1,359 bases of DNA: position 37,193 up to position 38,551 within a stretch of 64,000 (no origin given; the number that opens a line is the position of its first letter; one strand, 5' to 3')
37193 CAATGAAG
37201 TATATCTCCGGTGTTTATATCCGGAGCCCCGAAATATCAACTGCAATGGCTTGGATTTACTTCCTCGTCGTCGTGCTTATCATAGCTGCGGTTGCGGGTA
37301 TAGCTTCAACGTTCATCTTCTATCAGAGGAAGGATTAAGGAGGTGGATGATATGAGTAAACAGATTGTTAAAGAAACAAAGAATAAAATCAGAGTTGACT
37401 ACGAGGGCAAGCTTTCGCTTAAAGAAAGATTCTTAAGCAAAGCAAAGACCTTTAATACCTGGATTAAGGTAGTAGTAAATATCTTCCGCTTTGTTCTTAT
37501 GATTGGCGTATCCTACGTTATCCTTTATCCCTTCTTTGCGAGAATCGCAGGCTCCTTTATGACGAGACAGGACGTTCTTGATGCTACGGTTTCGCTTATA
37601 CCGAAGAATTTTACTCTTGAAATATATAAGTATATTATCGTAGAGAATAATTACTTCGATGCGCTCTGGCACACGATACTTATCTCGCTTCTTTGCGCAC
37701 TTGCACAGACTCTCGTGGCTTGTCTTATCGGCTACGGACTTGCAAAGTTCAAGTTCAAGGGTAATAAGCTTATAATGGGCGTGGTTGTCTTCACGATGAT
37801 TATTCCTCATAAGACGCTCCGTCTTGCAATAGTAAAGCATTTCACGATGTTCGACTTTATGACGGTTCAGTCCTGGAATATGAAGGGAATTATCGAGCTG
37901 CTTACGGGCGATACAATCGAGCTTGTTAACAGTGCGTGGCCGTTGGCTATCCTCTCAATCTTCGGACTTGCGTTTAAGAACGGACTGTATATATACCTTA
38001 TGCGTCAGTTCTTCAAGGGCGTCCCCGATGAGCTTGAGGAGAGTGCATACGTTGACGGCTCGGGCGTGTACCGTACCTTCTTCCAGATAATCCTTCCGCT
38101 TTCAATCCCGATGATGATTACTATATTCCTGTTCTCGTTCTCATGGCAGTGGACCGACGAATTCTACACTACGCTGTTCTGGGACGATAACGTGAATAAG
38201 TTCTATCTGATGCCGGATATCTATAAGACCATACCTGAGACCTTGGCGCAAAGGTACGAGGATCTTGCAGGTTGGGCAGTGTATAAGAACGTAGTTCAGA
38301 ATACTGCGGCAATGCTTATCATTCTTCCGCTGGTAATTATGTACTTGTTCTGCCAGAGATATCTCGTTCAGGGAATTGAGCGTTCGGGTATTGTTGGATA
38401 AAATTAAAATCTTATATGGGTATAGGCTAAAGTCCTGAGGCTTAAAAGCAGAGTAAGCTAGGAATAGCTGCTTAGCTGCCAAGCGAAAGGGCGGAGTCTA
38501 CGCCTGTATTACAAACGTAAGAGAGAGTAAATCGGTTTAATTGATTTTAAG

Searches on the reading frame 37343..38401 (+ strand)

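Call 51: search_protein_families(library=pfam, proteins=[window:37343-38401:+], max_evalue=0.00001)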
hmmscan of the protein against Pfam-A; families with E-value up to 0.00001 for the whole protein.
window:37343-38401:+ (352 aa): 1 family
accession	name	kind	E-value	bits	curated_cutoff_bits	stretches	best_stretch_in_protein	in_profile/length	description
PF00528.27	BPD_transp_1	-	1.6e-13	51.2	26.4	1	128-346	3-183/184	Binding-protein-dependent transport system inner membrane component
